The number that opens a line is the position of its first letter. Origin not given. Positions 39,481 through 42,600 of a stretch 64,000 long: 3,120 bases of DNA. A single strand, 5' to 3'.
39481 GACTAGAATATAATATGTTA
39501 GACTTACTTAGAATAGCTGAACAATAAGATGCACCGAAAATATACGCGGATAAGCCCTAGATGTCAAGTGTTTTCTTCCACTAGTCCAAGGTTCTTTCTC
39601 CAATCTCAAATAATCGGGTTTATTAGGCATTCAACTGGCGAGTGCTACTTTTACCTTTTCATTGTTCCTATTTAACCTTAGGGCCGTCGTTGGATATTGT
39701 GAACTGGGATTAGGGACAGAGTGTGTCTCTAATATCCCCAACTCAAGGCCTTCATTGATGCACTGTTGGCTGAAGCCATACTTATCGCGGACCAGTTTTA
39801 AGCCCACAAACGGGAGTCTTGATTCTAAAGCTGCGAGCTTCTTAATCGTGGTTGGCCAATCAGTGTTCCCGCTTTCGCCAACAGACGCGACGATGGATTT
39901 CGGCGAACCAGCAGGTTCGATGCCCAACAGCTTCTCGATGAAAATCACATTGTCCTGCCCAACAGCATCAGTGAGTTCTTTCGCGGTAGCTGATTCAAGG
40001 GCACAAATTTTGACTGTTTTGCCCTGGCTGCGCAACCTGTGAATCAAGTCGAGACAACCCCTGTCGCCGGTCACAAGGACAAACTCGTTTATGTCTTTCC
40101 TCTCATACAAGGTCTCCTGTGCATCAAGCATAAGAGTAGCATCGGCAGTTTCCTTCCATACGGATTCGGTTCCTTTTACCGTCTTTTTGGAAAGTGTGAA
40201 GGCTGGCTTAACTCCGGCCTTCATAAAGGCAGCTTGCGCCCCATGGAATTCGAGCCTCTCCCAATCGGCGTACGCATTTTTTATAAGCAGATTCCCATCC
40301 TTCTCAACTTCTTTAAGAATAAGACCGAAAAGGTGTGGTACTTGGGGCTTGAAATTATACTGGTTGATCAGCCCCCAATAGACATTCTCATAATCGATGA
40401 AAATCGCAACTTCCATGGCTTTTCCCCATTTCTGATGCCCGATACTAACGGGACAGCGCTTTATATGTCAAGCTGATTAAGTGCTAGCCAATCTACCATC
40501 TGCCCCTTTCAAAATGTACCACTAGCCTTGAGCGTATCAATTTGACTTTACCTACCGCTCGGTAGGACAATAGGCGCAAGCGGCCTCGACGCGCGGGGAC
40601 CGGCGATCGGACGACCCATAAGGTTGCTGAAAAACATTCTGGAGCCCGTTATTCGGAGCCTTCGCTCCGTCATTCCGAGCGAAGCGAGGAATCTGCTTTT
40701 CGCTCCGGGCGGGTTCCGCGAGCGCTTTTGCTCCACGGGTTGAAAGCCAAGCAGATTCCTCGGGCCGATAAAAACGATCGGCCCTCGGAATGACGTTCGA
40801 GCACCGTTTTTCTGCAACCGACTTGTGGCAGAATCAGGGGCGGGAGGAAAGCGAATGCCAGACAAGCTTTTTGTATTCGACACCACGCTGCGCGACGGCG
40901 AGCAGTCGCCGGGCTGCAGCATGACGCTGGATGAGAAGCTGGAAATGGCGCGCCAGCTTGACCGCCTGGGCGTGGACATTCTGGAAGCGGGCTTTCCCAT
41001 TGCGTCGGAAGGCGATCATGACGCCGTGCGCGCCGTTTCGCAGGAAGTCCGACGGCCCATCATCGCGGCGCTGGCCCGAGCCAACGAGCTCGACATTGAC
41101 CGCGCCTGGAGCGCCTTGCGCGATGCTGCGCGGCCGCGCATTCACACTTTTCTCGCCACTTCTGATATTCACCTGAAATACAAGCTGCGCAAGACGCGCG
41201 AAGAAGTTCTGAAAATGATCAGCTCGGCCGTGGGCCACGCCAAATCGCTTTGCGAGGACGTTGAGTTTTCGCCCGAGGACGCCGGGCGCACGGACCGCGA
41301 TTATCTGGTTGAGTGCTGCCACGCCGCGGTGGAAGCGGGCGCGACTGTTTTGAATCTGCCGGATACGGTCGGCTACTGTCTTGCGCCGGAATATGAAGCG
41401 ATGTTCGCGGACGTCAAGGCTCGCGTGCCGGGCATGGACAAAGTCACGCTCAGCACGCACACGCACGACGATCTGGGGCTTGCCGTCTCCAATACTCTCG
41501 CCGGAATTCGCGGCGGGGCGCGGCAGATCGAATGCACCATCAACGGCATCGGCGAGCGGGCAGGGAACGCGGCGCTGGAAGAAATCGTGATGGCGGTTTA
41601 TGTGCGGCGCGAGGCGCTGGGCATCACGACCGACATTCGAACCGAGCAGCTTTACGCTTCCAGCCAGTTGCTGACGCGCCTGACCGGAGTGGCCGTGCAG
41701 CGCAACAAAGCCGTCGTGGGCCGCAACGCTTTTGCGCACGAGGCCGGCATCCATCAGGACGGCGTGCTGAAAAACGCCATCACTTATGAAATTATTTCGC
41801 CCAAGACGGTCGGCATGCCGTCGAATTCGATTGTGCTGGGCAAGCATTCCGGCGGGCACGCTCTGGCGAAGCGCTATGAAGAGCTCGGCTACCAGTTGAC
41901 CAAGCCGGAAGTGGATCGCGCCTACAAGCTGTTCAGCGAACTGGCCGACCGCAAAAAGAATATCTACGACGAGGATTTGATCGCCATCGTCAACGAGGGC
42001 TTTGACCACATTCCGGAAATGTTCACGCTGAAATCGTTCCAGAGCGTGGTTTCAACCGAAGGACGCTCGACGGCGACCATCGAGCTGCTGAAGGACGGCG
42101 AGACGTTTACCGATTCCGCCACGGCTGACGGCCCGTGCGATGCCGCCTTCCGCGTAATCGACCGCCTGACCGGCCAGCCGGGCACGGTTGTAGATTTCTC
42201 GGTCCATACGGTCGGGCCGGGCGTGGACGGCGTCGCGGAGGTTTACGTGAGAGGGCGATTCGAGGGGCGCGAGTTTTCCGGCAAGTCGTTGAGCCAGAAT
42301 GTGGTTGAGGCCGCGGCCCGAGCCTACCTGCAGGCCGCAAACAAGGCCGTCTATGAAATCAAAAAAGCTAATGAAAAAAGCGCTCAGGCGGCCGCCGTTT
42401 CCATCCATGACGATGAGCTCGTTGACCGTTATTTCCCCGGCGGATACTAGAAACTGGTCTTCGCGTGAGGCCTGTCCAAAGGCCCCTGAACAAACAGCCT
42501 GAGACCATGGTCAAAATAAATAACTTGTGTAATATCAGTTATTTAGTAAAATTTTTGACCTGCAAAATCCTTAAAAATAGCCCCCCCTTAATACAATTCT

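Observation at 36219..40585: Compact accessory island between the S9 peptidase and leuA: two TA modules, TA remnants, a repeat family, an NDT-like gene and an AT-rich NYN insertion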

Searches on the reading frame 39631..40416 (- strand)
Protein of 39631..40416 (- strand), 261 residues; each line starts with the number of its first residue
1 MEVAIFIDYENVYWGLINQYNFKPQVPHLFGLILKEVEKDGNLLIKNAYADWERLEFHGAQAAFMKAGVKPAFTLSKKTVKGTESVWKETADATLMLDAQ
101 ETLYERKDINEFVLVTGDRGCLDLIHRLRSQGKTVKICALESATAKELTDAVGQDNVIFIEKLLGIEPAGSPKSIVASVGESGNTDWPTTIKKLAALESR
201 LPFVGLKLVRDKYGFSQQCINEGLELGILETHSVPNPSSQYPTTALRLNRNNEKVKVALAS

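Call 3: search_protein_families(library=pfam, proteins=[window:39631-40416:-], max_evalue=0.01)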
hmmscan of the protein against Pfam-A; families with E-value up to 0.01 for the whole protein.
window:39631-40416:- (261 aa): 1 family
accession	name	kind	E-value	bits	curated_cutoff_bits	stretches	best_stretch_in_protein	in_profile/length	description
PF01936.24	NYN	-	1.7e-19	71.2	24.2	1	3-152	2-138/145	NYN domain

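Call 7: search_protein_families(library=ncbifam, proteins=[window:39631-40416:-], max_evalue=0.01)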
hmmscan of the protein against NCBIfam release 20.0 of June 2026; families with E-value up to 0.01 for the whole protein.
window:39631-40416:- (261 aa): 0 families

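Call 8: search_protein_families(library=padloc, proteins=[window:39631-40416:-], max_evalue=0.01)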
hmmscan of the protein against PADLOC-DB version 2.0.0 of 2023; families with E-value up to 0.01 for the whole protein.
window:39631-40416:- (261 aa): 1 family
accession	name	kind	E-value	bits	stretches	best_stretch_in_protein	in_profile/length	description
PDLC01154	NYN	-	0.0014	16.1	1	101-162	238-297/310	"LabA-like protein, NYN family nuclease"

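Call 11: find_encoding_contigs(protein=window:39631-40416:-, flank=10000, max_places=10)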
Protein window:39631-40416:- (261 aa): 1 contig read that carries it; 1 place shown.
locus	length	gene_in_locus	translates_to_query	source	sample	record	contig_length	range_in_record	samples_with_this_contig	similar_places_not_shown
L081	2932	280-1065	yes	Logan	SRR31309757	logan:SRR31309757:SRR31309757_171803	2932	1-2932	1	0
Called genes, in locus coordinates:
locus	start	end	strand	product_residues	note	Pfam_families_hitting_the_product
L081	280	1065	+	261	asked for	PF01936:NYN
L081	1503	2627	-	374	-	-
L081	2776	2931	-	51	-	?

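Call 43: find_homologous_proteins(query=window:39631-40416:-, max_evalue=0.001)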
Query window:39631-40416:- (261 aa): 61 proteins with E <= 0.001 among 551 candidates.
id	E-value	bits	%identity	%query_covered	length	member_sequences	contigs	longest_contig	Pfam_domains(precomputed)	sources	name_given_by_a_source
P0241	1.7e-169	580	100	100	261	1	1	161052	PF01936.25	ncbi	-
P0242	2.3e-141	488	85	100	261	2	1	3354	PF01936.25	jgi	jgi:uncharacterized LabA/DUF88 family protein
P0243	1.7e-137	475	82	100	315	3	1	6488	PF01936.25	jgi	-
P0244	9.6e-129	446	78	99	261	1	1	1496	PF01936.25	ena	-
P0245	1.9e-125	436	76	100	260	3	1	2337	PF01936.25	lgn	-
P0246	8.0e-125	433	75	100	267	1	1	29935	PF01936.25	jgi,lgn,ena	jgi:uncharacterized LabA/DUF88 family protein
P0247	3.5e-124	431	76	100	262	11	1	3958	PF01936.25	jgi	jgi:uncharacterized LabA/DUF88 family protein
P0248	6.4e-124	431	77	100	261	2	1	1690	PF01936.25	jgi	jgi:uncharacterized LabA/DUF88 family protein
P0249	1.3e-120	420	73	100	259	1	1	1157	PF01936.25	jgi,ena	-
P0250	2.5e-120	419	75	98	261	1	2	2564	PF01936.25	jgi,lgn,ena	-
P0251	4.5e-118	411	73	99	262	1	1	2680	PF01936.25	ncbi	-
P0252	3.6e-114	399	73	99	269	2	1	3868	PF01936.25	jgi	jgi:uncharacterized LabA/DUF88 family protein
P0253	3.9e-113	395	70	100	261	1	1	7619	PF01936.25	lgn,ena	-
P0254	3.3e-112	392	70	100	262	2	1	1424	PF01936.25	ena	-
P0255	9.2e-107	374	67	100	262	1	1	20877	PF01936.25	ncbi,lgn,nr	ncbi:MAG: NYN domain-containing protein [Acidobacteria bacterium]|nr:NYN domain-containing protein [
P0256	1.3e-105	371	66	99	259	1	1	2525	PF01936.25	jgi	jgi:uncharacterized LabA/DUF88 family protein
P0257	2.0e-102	360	64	99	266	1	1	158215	PF01936.25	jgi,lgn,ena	-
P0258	1.5e-101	357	64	98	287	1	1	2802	PF01936.25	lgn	-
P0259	1.4e-93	331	59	99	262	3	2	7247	PF01936.25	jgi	jgi:uncharacterized LabA/DUF88 family protein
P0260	2.2e-93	330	61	98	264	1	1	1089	PF01936.25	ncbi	-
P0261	4.4e-92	326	59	99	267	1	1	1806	PF01936.25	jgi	jgi:uncharacterized LabA/DUF88 family protein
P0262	5.2e-92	326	59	99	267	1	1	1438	PF01936.25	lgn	-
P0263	2.1e-88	314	60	98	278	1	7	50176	PF01936.25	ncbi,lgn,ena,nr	ncbi:MAG: NYN domain-containing protein [Acidobacteriia bacterium]|nr:NYN domain-containing protein 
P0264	3.6e-88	313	59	99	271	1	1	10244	PF01936.25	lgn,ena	-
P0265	7.9e-88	312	58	97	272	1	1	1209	PF01936.25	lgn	-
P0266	8.8e-88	312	59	98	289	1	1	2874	PF01936.25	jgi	jgi:uncharacterized LabA/DUF88 family protein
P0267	2.9e-87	310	59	99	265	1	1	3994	PF01936.25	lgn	-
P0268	3.2e-87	310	57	98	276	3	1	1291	PF01936.25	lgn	-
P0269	6.9e-87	309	56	99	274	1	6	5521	PF01936.25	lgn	-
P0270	9.8e-87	309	57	99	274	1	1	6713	PF01936.25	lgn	-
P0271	1.6e-86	308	64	86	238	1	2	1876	PF01936.25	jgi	-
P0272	5.9e-86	306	57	97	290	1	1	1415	PF01936.25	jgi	jgi:hypothetical protein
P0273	9.3e-86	306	56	97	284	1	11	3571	PF01936.25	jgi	jgi:uncharacterized LabA/DUF88 family protein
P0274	2.3e-85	304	55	99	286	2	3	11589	PF01936.25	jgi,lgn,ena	-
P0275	3.0e-85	304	56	99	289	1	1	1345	PF01936.25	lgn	-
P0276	3.1e-85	304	56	99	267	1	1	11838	PF01936.25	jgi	jgi:uncharacterized LabA/DUF88 family protein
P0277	4.8e-85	303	56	98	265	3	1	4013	PF01936.25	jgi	jgi:uncharacterized LabA/DUF88 family protein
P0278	5.2e-85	303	57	99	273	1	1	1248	PF01936.25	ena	-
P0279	1.1e-84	302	56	98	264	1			PF01936.25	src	-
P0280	4.2e-84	300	56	98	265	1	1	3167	PF01936.25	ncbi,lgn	-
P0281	3.2e-83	297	56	99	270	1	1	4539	PF01936.25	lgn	-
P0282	4.4e-83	297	57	98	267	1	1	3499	PF01936.25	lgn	-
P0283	8.3e-83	296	57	97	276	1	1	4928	PF01936.25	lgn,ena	-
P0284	1.5e-82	295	57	99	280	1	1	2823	PF01936.25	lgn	-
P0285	5.7e-82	293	54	99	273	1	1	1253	PF01936.25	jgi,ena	-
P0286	1.7e-81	292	56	99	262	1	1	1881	PF01936.25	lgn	-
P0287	1.6e-80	288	54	99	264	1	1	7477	PF01936.25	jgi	-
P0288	2.3e-80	288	54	99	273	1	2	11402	PF01936.25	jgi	-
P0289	2.5e-80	288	52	97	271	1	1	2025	PF01936.25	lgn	-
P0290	2.9e-79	284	54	99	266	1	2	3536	PF01936.25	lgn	-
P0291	4.2e-77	277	54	96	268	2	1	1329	PF01936.25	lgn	-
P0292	6.8e-77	276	53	97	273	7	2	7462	PF01936.25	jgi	jgi:uncharacterized LabA/DUF88 family protein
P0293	7.4e-77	276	54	96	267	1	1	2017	PF01936.25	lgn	-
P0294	6.4e-76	273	52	99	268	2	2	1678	PF01936.25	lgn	-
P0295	9.1e-75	270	58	83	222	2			PF01936.25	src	-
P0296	1.6e-74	269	61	80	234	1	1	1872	PF01936.25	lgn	-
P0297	4.2e-74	267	56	87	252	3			PF01936.25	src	-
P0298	8.3e-70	253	75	59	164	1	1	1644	PF01936.25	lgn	-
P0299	3.7e-64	235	59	72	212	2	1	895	PF01936.25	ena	-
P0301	8.5e-33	132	35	97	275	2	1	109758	PF01936.25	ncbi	-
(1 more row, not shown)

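Call 44: find_encoding_contigs(protein=P0246, flank=6000, max_places=2)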
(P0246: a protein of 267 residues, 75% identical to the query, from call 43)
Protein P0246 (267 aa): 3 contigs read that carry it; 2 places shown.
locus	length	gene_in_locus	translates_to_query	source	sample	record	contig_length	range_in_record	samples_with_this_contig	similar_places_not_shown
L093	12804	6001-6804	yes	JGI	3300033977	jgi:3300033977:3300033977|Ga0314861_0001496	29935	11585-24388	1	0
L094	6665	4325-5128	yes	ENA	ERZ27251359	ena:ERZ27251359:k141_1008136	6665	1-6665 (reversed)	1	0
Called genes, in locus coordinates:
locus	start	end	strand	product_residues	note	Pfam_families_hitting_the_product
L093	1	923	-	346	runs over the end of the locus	PF08545:ACP_syn_III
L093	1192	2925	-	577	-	PF01593:Amino_oxidase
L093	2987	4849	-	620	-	PF02776:TPP_enzyme_N, PF00205:TPP_enzyme_M, PF02775:TPP_enzyme_C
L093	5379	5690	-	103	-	-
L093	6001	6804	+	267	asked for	PF01936:NYN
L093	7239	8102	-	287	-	PF12730:ABC2_membrane_4 (weak)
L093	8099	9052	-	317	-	PF00005:ABC_tran, PF13304:AAA_21 (weak)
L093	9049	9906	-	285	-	-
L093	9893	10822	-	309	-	PF00005:ABC_tran, PF13304:AAA_21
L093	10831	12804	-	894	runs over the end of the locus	PF04773:FecR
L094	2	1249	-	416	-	?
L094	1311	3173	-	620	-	PF02776:TPP_enzyme_N, PF00205:TPP_enzyme_M, PF02775:TPP_enzyme_C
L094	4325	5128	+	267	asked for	PF01936:NYN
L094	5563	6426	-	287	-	PF12730:ABC2_membrane_4 (weak)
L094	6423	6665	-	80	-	?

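Call 45: find_encoding_contigs(protein=P0257, flank=6000, max_places=2)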
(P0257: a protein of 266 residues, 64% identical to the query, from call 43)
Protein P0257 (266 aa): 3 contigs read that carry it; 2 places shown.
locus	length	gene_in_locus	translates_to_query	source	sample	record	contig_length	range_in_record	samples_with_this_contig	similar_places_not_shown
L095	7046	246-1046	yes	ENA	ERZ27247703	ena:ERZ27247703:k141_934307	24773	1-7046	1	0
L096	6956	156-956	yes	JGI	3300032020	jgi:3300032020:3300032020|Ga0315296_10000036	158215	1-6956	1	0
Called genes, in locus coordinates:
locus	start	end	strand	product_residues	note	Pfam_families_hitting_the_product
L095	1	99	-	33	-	?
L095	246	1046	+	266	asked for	PF01936:NYN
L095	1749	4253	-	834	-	PF04851:ResIII, PF18766:SWI2_SNF2 (faint)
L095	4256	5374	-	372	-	PF17761:DUF1016_N, PF06250:YhcG_C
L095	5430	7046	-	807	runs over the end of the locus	PF02463:SMC_N (weak), PF13476:AAA_23 (weak)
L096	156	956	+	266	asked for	PF01936:NYN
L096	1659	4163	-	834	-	PF04851:ResIII, PF18766:SWI2_SNF2 (faint)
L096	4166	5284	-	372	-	PF17761:DUF1016_N, PF06250:YhcG_C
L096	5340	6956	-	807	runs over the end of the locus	PF02463:SMC_N (weak), PF13476:AAA_23 (weak)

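Call 80: predict_structure(alignment_id=A4)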
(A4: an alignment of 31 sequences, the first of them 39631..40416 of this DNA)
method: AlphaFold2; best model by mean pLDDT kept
length: 261 residues; sequences in the alignment: 31
mean_pLDDT: 84.3   pTM: 0.60
mean pLDDT of the five models: 84.3, 82.7, 82.6, 81.7, 80.6
residues with pLDDT >= 90: 99; 70-90: 130; 50-70: 22; < 50: 10
segments of 3 or more residues with pLDDT < 50: 171-180
pLDDT, mean of each block of 10 residues (from residue 1): 93 86 85 91 92 83 88 66 65 88 94 88 92 93 80 91 76 44 76 90 87 83 92 88 91 91 73
secondary structure, 60 per line:
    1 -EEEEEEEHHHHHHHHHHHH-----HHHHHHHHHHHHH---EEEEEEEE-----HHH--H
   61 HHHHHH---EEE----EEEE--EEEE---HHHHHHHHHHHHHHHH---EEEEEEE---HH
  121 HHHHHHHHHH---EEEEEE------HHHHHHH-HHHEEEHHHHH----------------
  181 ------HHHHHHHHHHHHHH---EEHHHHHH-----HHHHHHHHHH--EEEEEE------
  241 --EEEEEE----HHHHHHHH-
elements in order: E2-8 H9-20 H26-38 E42-49 H60-66 E70-72 E77-80 E83-86 H90-105 E109-115 H119-130 E134-139 H146-152 E157-159 H160-164 H187-200 H206-211 H217-226 E229-234 E243-248 H253-260

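Call 84: fold_search(model_id=the predicted structure, library=pdb)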
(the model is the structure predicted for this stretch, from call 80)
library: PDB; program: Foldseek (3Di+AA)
matches with E <= 10: 1558; with E <= 0.001: 7
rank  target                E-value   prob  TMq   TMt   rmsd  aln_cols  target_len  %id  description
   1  2qip                  1.0e-08  1.00  0.52  0.81   2.9       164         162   19  Crystal structure of a protein of unknown function VPA0982 from Vibrio parahaemolyticus RIMD 2210633 (released 2007-07-24)
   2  5yaa_C                3.4e-06  1.00  0.46  0.77   4.3       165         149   16  Crystal structure of Marf1 NYN domain from Mus musculus (released 2018-10-03)
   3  6fdl_B                6.4e-06  1.00  0.46  0.75   3.1       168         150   14  Crystal structure of the NYN domain of human MARF1 (released 2018-11-07)
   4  6fdl_A                1.9e-05  1.00  0.44  0.73   4.5       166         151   17  Crystal structure of the NYN domain of human MARF1 (released 2018-11-07)
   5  5yaa_D                5.5e-05  1.00  0.46  0.78   3.7       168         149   17  Crystal structure of Marf1 NYN domain from Mus musculus (released 2018-10-03)
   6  5yaa_A                1.3e-04  1.00  0.47  0.78   3.7       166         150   16  Crystal structure of Marf1 NYN domain from Mus musculus (released 2018-10-03)
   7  7jpq_D                7.3e-04  0.75  0.25  0.19  17.2       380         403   10  ORC-O2-5: Human Origin Recognition Complex (ORC) with subunits 2,3,4,5 (released 2020-09-02)
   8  7d1i_C                1.6e-03  1.00  0.34  0.28   5.6       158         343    8  Crystal structure of acinetobacter baumannii MurG (released 2021-07-14)
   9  7d1i_A                2.1e-03  1.00  0.34  0.27   5.5       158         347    9  Crystal structure of acinetobacter baumannii MurG (released 2021-07-14)
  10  5zlr_A                2.3e-03  0.96  0.33  0.25   8.7       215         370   13  Structure of NeuC (released 2018-05-16)
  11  5zer_B                2.7e-03  0.99  0.31  0.24   8.2       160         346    9  UDP Glucose alpha tetrahydrobiopterin glycosyltransferase from Synechococcus species PCC 7942 - BH2 complex form (released 2019-03-06)
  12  8xmi_E                3.1e-03  0.96  0.33  0.41  15.5       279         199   11  Potassium transporter KtrAB from Bacillus subtilis in ATP-bound state with addition of EDTA and EGTA, C1 symmetry (released 2024-04-03)
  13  1rrv_B                3.7e-03  0.97  0.27  0.19   6.6       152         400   14  X-ray crystal structure of TDP-vancosaminyltransferase GtfD as a complex with TDP and the natural substrate, desvancos (released 2004-05-18)
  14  9qhf_G                4.2e-03  0.99  0.32  0.38   8.1       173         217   14  NorQD complex state 3 from Jhaorihella thermophila (released 2026-03-25)
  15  8ixq_C                4.8e-03  0.87  0.31  0.21  12.9       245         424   12  Structure of glycosyltransferase LmbT in complex with GDP and ergothioneine (released 2024-04-03)
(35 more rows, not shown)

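Call 95: find_related_loci(query=A4, collection=viral_contigs, flank=5000)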
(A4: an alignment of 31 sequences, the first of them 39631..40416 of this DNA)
Query A4 (261 aa) in viral_contigs; peptide patterns used: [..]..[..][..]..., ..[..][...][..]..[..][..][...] (x = any residue, [..] = any of these).
25 stretches matched a pattern, but none encodes a relative of the query by tblastn (E <= 1e-3).

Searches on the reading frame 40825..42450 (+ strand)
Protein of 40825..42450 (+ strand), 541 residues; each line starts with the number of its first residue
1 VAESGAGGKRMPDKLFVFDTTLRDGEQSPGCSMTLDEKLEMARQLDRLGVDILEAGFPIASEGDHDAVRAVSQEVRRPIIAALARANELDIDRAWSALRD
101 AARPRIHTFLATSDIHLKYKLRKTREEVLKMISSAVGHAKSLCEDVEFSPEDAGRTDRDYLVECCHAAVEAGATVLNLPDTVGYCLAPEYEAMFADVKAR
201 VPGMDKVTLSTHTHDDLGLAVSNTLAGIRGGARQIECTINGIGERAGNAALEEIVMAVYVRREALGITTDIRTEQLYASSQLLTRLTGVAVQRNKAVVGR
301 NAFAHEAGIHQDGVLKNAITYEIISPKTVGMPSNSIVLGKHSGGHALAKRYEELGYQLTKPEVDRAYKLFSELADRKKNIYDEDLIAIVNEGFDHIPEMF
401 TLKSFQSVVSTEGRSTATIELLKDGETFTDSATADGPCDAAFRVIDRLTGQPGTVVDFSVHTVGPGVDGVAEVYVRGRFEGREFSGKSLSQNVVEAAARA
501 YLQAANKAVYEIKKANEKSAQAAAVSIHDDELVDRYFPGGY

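Call 3: search_protein_families(library=pfam, proteins=[window:40825-42450:+], max_evalue=0.01)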
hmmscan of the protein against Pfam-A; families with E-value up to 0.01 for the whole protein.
window:40825-42450:+ (541 aa): 3 families
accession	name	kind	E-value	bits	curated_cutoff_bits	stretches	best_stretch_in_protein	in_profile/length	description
PF00682.25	HMGL-like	-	1.5e-88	297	29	1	17-282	4-259/260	HMGL-like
PF22617.1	HCS_D2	-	1.8e-28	99.2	27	1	297-378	1-82/82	Homocitrate synthase post-HMGL domain-like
PF08502.15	LeuA_dimer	-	9.1e-25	87.5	24.9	1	380-508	2-130/131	LeuA allosteric (dimerisation) domain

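Call 7: search_protein_families(library=ncbifam, proteins=[window:40825-42450:+], max_evalue=0.01)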
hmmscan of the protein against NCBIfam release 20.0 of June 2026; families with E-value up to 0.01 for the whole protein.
window:40825-42450:+ (541 aa): 27 families (the best 25 are shown)
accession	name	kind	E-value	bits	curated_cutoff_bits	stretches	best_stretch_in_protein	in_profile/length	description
NF002086.0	PRK00915.1-3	equivalog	3.1e-218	725.5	532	1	11-520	3-513/516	2-isopropylmalate synthase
TIGR00973.1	leuA_bact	equivalog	2.9e-200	665.9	598.7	1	14-506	1-494/494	2-isopropylmalate synthase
NF002087.0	PRK00915.1-4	equivalog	1.2e-199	664.2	729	1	11-519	3-513/516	2-isopropylmalate synthase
NF002088.0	PRK00915.1-5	equivalog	2.5e-189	630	697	1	14-520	3-510/514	2-isopropylmalate synthase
NF002084.0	PRK00915.1-1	equivalog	9e-168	559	748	1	11-521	1-511/523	2-isopropylmalate synthase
NF002085.0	PRK00915.1-2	subfamily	1.3e-140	469.5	517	1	10-509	9-500/504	2-isopropylmalate synthase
TIGR02090.1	LEU1_arch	subfamily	1.1e-122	409.7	484.75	1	17-389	3-363/363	isopropylmalate/citramalate/homocitrate synthases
NF041069.1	IPMS_Sufob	equivalog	1.8e-116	389.5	600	1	17-391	3-367/371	isopropylmalate synthase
TIGR02660.1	nifV_homocitr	equivalog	5.8e-91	305.5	462.9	1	15-388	2-364/365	homocitrate synthase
TIGR02146.1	LysS_fung_arch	equivalog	3.4e-78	263.3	413.55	1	17-365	1-337/344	homocitrate synthase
NF042434.1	IPMS_Lepto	equivalog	1.5e-70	238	500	1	13-376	4-372/374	2-isopropylmalate synthase LeuA2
TIGR00977.1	citramal_synth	equivalog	4.9e-65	219.8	450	1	14-517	1-522/526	citramalate synthase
NF002991.1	PRK03739.1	subfamily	4.4e-47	161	455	1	20-507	32-550/550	2-isopropylmalate synthase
NF042433.1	CitmalDyn_Leptosp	equivalog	5.7e-47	160.4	950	1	13-451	6-443/514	(R)-citramalate synthase CimA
TIGR00970.1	leuA_yeast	equivalog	2e-34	119.1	697.4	1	19-317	31-344/564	2-isopropylmalate synthase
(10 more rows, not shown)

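Call 12: find_encoding_contigs(protein=window:40855-42450:+, flank=10000, max_places=10)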
Protein window:40855-42450:+ (531 aa): no gene with exactly this product is on record in the collection.
